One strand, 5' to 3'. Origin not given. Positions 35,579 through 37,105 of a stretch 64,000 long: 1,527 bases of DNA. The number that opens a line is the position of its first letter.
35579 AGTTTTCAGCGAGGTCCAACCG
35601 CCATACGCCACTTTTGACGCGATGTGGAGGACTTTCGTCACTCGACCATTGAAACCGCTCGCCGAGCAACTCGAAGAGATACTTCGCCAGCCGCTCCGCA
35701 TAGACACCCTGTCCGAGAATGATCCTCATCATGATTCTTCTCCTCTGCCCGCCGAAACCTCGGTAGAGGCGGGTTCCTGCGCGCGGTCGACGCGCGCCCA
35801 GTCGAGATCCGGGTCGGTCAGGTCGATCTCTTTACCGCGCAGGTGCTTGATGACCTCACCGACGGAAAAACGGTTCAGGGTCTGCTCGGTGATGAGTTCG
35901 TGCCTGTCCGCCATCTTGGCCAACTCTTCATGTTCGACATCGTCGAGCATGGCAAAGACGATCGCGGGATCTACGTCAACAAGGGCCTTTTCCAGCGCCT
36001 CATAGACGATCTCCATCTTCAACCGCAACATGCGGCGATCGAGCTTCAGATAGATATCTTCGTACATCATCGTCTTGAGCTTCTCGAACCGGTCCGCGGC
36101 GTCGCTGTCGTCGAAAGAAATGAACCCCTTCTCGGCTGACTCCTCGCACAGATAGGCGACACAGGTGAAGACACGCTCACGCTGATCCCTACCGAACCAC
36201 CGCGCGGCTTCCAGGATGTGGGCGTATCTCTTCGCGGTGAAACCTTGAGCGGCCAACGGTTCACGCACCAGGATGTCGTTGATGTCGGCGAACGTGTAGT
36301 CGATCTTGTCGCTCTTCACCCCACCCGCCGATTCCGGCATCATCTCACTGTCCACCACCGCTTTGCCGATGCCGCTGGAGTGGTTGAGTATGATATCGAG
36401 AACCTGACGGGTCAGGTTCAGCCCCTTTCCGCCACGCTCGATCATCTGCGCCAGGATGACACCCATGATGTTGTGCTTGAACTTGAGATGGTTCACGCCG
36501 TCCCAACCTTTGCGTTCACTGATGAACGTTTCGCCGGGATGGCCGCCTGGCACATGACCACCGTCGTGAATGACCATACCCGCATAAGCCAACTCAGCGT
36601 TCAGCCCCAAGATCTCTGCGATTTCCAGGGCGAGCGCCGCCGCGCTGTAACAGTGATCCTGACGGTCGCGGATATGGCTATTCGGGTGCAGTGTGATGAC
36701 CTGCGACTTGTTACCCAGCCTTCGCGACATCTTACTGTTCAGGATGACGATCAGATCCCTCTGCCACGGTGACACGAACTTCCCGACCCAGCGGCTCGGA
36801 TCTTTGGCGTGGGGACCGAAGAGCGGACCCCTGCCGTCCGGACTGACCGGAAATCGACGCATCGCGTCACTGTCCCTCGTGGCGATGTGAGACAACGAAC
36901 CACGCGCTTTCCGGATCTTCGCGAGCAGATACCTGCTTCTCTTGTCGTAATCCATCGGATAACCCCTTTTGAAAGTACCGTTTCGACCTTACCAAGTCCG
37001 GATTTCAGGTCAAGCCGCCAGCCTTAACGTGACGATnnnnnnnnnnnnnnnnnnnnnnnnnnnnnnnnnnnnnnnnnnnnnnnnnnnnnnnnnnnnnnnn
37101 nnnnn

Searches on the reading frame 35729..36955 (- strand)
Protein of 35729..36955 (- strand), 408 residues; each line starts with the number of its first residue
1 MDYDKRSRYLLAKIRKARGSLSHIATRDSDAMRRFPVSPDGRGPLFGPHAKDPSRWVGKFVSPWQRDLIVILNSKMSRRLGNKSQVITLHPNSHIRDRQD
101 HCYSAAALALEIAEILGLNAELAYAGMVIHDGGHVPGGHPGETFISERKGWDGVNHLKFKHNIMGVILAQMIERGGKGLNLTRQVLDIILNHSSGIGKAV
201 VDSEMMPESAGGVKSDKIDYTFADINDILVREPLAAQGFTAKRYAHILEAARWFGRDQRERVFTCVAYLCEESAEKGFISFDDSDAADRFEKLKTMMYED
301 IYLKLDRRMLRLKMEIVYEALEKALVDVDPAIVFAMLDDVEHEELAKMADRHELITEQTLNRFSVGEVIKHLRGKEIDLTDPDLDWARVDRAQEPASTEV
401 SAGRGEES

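Call 3: search_protein_families(library=pfam, proteins=[window:35729-36955:-], max_evalue=1)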
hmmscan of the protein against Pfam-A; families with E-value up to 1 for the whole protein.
window:35729-36955:- (408 aa): 1 family
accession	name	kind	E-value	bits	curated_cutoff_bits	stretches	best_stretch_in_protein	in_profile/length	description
PF01966.28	HD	-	6.4e-09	36.6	22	1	100-197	3-90/116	HD domain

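Call 4: search_protein_families(library=padloc, proteins=[window:35729-36955:-], max_evalue=1)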
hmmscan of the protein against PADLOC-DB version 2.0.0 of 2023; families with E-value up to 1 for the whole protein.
window:35729-36955:- (408 aa): 2 families
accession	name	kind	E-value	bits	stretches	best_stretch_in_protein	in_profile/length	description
PDLC02374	dGTPase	-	1.3e-18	65.6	1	60-209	37-175/395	-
PDLC02079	Cas3b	-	0.012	11.7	1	99-198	15-104/691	-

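Call 5: search_protein_families(library=ncbifam, proteins=[window:35729-36955:-], max_evalue=1)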
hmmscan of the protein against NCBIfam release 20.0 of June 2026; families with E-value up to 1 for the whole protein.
window:35729-36955:- (408 aa): 13 families
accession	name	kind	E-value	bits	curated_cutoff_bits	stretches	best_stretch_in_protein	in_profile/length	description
NF002327.0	PRK01286.1-2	equivalog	8.4e-31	107.3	393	1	63-322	41-290/345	deoxyguanosinetriphosphate triphosphohydrolase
NF002329.0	PRK01286.1-4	equivalog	2.4e-25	89.5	494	1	70-321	47-287/342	deoxyguanosinetriphosphate triphosphohydrolase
TIGR01353.1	dGTP_triPase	subfamily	2.7e-16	60.1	152.35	1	63-211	4-159/389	dGTP triphosphohydrolase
NF002829.0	PRK03007.1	equivalog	1.2e-14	54.1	385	1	61-189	30-161/425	deoxyguanosinetriphosphate triphosphohydrolase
NF002330.0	PRK01286.1-5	equivalog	2.5e-14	53.2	511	1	64-200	28-163/384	deoxyguanosinetriphosphate triphosphohydrolase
NF002328.0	PRK01286.1-3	equivalog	2.6e-14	53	467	1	62-197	39-173/404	deoxyguanosinetriphosphate triphosphohydrolase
NF002326.0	PRK01286.1-1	equivalog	2.3e-13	50.3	390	1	63-196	34-166/379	deoxyguanosinetriphosphate triphosphohydrolase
NF041026.1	antiphage_dGTPase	exception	1e-07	31.5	400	1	62-199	17-163/425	anti-phage deoxyguanosine triphosphatase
NF003701.1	PRK05318.1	subfamily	0.00014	20.9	383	1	62-146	18-114/426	anti-phage deoxyguanosine triphosphatase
NF002205.0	PRK01096.1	equivalog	0.0018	17.4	439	1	62-117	26-81/444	deoxyguanosinetriphosphate triphosphohydrolase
TIGR00277.1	HDIG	domain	0.0055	16.5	27.6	1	100-170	7-66/84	HDIG domain-containing metalloprotein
NF005519.0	PRK07152.1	equivalog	0.0067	15.4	315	1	96-134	195-233/361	nicotinate-nucleotide adenylyltransferase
NF003429.0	PRK04926.1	equivalog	0.051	12.4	405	1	69-102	37-70/500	dGTPase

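Call 13: find_homologous_proteins(query=window:35729-36955:-, max_evalue=0.001)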
Query window:35729-36955:- (408 aa): 24 proteins with E <= 0.001 among 7528 candidates.
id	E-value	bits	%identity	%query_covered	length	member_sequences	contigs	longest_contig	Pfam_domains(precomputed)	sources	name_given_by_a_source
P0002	4.8e-273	923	100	100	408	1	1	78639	PF01966.29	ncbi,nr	ncbi:MAG: HD domain-containing protein [Patescibacteria group bacterium]|nr:HD domain-containing pro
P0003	1.1e-194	665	74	95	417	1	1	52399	PF01966.29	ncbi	-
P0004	1.2e-192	658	72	96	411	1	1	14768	PF01966.29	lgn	-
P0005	3.0e-188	644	71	99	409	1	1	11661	PF01966.29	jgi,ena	-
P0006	1.1e-184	632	71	97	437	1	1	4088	-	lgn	-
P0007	7.1e-184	629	71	97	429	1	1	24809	-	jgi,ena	-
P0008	1.6e-181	622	71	95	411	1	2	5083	PF01966.29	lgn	-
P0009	1.3e-155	536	62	95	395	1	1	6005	PF01966.29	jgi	jgi:hypothetical protein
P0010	1.2e-125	438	56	94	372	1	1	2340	PF01966.29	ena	-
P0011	9.3e-116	405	54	94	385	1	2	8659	PF01966.29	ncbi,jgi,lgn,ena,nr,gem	ncbi:HD domain-containing protein [Patescibacteria group bacterium]|nr:HD domain-containing protein 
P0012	1.1e-114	402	54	94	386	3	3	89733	PF01966.29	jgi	jgi:dGTPase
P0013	1.4e-64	237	40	92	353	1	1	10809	PF01966.29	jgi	jgi:dGTPase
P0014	2.8e-64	236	40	90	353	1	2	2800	PF01966.29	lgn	-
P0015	7.6e-62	228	39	92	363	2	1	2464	PF01966.29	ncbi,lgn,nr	ncbi:MAG TPA: HD domain-containing protein [Patescibacteria group bacterium]|nr:HD domain-containing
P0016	3.9e-56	209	41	90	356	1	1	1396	PF01966.29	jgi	jgi:dGTPase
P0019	4.7e-50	189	36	93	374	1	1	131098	PF01966.29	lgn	-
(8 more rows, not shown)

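Call 14: find_encoding_contigs(protein=P0003, flank=6000, max_places=2)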
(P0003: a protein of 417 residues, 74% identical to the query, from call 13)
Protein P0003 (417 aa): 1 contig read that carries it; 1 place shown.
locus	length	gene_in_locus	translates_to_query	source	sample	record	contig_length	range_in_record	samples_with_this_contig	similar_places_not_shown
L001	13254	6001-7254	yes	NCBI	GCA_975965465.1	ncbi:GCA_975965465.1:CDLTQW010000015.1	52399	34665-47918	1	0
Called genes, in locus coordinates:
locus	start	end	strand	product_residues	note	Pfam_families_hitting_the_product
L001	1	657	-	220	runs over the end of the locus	-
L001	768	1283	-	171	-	-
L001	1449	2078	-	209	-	-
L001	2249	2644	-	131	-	-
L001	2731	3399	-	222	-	-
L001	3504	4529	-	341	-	PF04389:Peptidase_M28, PF01546:Peptidase_M20 (weak)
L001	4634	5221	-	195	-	-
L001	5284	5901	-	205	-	PF01209:Ubie_methyltran, PF03141:Methyltransf_29 (weak), PF05175:MTS, PF13489:Methyltransf_23, PF08241:Methyltransf_11, PF08242:Methyltransf_12, PF13649:Methyltransf_25, PF13847:Methyltransf_31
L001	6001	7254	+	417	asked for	PF01966:HD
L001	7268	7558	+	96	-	-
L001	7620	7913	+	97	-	-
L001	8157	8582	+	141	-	-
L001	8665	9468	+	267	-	PF21347:DUF3108_like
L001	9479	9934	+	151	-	PF09394:Inhibitor_I42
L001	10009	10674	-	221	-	PF00300:His_Phos_1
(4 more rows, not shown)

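Call 15: find_encoding_contigs(protein=P0004, flank=6000, max_places=2)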
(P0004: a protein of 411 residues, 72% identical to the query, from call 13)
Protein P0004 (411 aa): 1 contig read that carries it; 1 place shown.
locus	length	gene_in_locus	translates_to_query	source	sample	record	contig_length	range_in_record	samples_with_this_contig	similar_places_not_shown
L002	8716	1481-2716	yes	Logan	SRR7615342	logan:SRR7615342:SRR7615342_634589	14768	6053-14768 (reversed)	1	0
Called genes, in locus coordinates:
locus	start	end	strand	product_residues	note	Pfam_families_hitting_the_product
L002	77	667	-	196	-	-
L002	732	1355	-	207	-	PF01209:Ubie_methyltran, PF13489:Methyltransf_23, PF02353:CMAS (faint), PF05175:MTS, PF13649:Methyltransf_25, PF13847:Methyltransf_31, PF08241:Methyltransf_11, PF08242:Methyltransf_12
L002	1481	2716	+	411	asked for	PF01966:HD (weak)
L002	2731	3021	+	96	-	-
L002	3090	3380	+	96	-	-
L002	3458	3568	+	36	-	-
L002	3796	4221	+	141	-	-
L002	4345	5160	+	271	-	PF21347:DUF3108_like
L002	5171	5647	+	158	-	PF09394:Inhibitor_I42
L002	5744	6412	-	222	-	PF00300:His_Phos_1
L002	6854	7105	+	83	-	-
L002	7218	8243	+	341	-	PF02163:Peptidase_M50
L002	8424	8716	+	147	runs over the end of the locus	-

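Call 16: find_encoding_contigs(protein=P0007, flank=6000, max_places=2)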
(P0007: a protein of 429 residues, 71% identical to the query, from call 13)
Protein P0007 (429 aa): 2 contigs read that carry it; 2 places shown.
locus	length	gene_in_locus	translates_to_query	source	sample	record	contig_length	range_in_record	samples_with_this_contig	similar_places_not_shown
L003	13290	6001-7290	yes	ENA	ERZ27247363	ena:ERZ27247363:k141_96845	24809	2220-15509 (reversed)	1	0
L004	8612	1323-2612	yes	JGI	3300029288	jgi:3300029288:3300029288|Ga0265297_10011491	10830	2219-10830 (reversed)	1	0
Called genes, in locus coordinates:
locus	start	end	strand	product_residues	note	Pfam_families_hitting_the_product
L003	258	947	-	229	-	-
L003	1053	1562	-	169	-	-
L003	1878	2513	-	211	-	-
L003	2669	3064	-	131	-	-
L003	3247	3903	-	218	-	-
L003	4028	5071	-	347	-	PF04389:Peptidase_M28, PF01546:Peptidase_M20 (weak), PF05450:Nicastrin (weak)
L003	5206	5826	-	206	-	PF01209:Ubie_methyltran, PF13489:Methyltransf_23, PF01728:FtsJ (weak), PF05175:MTS, PF13847:Methyltransf_31, PF08241:Methyltransf_11, PF08242:Methyltransf_12, PF13649:Methyltransf_25, +3 more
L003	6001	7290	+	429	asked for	-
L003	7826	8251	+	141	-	-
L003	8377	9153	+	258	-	PF21347:DUF3108_like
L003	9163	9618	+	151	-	PF09394:Inhibitor_I42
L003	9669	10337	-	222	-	PF00300:His_Phos_1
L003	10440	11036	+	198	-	-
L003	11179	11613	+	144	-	-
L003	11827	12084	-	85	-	-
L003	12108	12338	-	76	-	-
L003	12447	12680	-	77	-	-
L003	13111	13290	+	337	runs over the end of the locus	PF03837:RecT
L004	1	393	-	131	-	?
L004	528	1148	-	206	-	PF01209:Ubie_methyltran, PF13489:Methyltransf_23, PF01728:FtsJ (weak), PF05175:MTS, PF13847:Methyltransf_31, PF08241:Methyltransf_11, PF08242:Methyltransf_12, PF13649:Methyltransf_25, +3 more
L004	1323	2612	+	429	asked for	-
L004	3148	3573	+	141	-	-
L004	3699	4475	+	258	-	PF21347:DUF3108_like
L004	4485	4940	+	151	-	PF09394:Inhibitor_I42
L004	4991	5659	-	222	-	PF00300:His_Phos_1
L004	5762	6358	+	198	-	-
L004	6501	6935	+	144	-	-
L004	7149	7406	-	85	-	-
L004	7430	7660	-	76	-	-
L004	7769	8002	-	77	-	-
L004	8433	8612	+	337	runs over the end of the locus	PF03837:RecT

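Call 18: find_encoding_contigs(protein=P0012, flank=6000, max_places=3)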
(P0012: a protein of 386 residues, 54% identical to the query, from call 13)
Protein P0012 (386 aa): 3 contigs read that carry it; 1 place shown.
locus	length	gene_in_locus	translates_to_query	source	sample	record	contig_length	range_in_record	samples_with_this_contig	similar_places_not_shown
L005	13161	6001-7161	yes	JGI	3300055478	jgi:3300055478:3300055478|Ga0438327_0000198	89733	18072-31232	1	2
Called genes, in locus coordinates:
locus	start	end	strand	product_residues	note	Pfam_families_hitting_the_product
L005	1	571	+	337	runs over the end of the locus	PF08478:POTRA_1 (faint)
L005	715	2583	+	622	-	PF06480:FtsH_ext, PF00004:AAA, PF17862:AAA_lid_3, PF01434:Peptidase_M41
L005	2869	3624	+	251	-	PF13098:Thioredoxin_2, PF13462:Thioredoxin_4, PF01323:DSBA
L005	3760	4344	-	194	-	-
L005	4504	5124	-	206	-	-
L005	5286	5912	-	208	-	PF01209:Ubie_methyltran, PF13489:Methyltransf_23, PF05175:MTS, PF01728:FtsJ (weak), PF13847:Methyltransf_31, PF13649:Methyltransf_25, PF08241:Methyltransf_11, PF08242:Methyltransf_12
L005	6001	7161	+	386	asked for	PF01966:HD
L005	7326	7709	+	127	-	-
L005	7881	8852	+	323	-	-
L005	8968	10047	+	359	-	PF02163:Peptidase_M50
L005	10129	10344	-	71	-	-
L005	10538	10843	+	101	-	PF01371:Trp_repressor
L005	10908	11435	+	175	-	PF00583:Acetyltransf_1, PF13673:Acetyltransf_10, PF13508:Acetyltransf_7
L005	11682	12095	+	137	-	-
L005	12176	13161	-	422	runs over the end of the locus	PF01551:Peptidase_M23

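Call 19: find_encoding_contigs(protein=P0019, flank=6000, max_places=2)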
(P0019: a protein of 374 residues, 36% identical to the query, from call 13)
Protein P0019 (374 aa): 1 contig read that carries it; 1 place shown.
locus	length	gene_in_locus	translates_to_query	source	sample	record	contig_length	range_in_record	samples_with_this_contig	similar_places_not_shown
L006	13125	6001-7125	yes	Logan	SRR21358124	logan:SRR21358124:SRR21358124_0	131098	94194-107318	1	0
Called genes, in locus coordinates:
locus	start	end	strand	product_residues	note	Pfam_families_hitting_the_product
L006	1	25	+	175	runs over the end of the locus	-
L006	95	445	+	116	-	-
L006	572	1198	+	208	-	PF03083:MtN3_slv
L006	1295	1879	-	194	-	-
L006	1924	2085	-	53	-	-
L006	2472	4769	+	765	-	PF04851:ResIII, PF13086:AAA_11, PF13245:AAA_19 (weak), PF13604:AAA_30, PF13086:AAA_11, PF13087:AAA_12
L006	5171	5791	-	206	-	PF00702:Hydrolase, PF13419:HAD_2, PF12710:HAD (weak), PF13242:Hydrolase_like (weak)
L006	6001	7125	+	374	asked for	PF01966:HD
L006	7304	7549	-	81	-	-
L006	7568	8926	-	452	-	PF23446:LysM1_NFP_LYK (faint), PF01476:LysM, PF23473:LysM3_LYK4_5 (faint), PF01476:LysM, PF01551:Peptidase_M23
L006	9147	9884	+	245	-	PF00300:His_Phos_1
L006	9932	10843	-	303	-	-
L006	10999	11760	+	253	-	PF20772:TACO1_YebC_N, PF01709:Transcrip_reg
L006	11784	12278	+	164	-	PF02075:RuvC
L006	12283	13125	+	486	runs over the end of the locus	PF08323:Glyco_transf_5, PF13439:Glyco_transf_4 (weak), PF13579:Glyco_trans_4_4 (faint), PF00534:Glycos_transf_1, PF13692:Glyco_trans_1_4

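Call 38: find_related_loci(query=window:35729-36955:-, collection=genome_contigs, flank=5000)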
Query window:35729-36955:- (408 aa) in genome_contigs; peptide patterns used: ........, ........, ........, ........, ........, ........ (x = any residue, [..] = any of these).
37 stretches matched a pattern, but none encodes a relative of the query by tblastn (E <= 1e-3).

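Call 40: find_related_loci(query=A4, collection=genome_contigs, flank=5000)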
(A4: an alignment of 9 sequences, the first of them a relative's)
Query A4 (408 aa) in genome_contigs; peptide patterns used: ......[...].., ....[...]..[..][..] (x = any residue, [..] = any of these).
38 stretches matched a pattern; 16 encode a relative of the query (tblastn E <= 1e-3); 16 distinct loci.
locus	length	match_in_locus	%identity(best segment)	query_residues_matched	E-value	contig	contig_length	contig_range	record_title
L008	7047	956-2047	54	5-386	1e-127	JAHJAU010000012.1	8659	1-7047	MAG: Patescibacteria group bacterium isolate Modern_marine.mb.227 Modern_marine.mb.227_k141_433364, whole genome shotgun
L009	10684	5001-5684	31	62-302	6e-23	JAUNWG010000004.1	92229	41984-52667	MAG: Eubacteriales bacterium isolate S8M_St_43 NODE_42_length_92229_cov_11.549266, whole genome shotgun sequence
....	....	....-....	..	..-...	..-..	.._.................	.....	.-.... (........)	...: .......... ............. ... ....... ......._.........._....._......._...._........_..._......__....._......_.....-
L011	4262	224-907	31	62-302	2e-21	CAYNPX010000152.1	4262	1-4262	MAG TPA_asm: uncultured Butyricicoccus sp. isolate SRP222994_co1_112 genome assembly, contig: NODE_39057_length_4262_cov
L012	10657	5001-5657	32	62-302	4e-21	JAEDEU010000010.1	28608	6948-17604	MAG: Clostridiaceae bacterium isolate MAG066 NODE_1083_length_28608_cov_68.384338, whole genome shotgun sequence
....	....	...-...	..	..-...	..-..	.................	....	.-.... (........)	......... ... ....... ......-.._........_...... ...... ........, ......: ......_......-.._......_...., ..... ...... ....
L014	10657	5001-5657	31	60-302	6e-20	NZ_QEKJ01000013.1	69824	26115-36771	Agathobaculum butyriciproducens strain DSM 100391 Ga0215719_113, whole genome shotgun sequence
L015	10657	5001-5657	30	60-302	1e-18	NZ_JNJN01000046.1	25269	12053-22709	Agathobaculum desmolans ATCC 43058 T363DRAFT_scaffold00044.44_C, whole genome shotgun sequence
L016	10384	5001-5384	39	64-192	2e-18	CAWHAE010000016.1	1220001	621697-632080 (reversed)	MAG: uncultured bacterium isolate MFD01476.bin.2.180 genome assembly, contig: contig_56912, whole genome shotgun sequenc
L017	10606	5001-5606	29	16-230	3e-18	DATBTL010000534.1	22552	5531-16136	MAG TPA_asm: Chloroflexota bacterium isolate SMAG_U4183 k141_2440897, whole genome shotgun sequence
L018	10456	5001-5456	36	60-227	3e-18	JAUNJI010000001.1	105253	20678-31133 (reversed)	MAG: Eubacteriales bacterium isolate S2A_St_20 NODE_34_length_105253_cov_15.063756, whole genome shotgun sequence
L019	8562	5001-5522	33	60-229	7e-18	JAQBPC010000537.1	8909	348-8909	MAG: Chloroflexota bacterium isolate RYN_337 scaffold_631153, whole genome shotgun sequence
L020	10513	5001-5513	34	64-230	1e-17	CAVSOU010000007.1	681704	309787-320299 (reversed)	MAG: uncultured bacterium isolate MFD01476.bin.2.33 genome assembly, contig: contig_16616, whole genome shotgun sequence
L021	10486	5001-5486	31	16-195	1e-17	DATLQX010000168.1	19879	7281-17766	MAG TPA_asm: Chloroflexota bacterium isolate SMAG_U13889 k141_1292221, whole genome shotgun sequence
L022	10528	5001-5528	30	42-242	5e-17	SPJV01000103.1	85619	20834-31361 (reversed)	MAG: Alphaproteobacteria bacterium isolate BinT2.006_T3.003 contig_15, whole genome shotgun sequence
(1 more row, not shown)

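Call 46: find_encoding_contigs(protein=P0005, flank=5000, max_places=2)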
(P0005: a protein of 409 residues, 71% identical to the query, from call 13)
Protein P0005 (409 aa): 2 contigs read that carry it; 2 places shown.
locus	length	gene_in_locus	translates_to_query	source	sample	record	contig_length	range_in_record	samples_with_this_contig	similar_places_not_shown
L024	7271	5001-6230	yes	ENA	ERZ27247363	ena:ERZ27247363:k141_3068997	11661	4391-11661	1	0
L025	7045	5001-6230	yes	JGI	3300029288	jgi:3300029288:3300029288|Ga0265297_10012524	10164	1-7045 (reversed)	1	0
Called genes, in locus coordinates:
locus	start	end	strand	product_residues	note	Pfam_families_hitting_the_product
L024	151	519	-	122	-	-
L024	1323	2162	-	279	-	PF12760:Zn_ribbon_IS1595 (weak), PF12762:DDE_Tnp_IS1595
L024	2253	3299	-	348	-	PF01546:Peptidase_M20 (weak), PF04389:Peptidase_M28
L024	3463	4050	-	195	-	-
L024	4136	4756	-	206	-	PF01209:Ubie_methyltran, PF13489:Methyltransf_23, PF01728:FtsJ (weak), PF05175:MTS, PF13847:Methyltransf_31, PF08241:Methyltransf_11, PF08242:Methyltransf_12, PF13649:Methyltransf_25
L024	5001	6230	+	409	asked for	PF01966:HD (weak)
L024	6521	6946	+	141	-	-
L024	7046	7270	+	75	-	?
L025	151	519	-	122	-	-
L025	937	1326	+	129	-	-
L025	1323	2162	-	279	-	PF12760:Zn_ribbon_IS1595 (weak), PF12762:DDE_Tnp_IS1595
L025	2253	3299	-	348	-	PF01546:Peptidase_M20 (weak), PF04389:Peptidase_M28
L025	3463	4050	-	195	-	-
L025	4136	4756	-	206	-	PF01209:Ubie_methyltran, PF13489:Methyltransf_23, PF01728:FtsJ (weak), PF05175:MTS, PF13847:Methyltransf_31, PF08241:Methyltransf_11, PF08242:Methyltransf_12, PF13649:Methyltransf_25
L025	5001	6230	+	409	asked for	PF01966:HD (weak)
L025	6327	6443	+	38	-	-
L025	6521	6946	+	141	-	-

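Call 47: find_encoding_contigs(protein=P0009, flank=5000, max_places=2)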
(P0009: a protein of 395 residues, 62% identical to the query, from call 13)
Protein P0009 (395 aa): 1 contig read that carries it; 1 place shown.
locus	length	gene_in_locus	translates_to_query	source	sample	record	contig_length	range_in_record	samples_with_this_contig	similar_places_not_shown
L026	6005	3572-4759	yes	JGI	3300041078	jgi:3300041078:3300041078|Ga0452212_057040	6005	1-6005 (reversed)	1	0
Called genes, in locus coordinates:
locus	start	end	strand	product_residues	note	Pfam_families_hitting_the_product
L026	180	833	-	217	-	-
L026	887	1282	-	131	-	-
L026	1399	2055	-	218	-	-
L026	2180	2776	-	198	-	-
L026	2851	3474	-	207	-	PF01209:Ubie_methyltran, PF13489:Methyltransf_23, PF05175:MTS (weak), PF13847:Methyltransf_31, PF13649:Methyltransf_25, PF08241:Methyltransf_11, PF08242:Methyltransf_12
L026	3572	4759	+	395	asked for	PF01966:HD (weak)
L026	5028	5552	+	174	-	-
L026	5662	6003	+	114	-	?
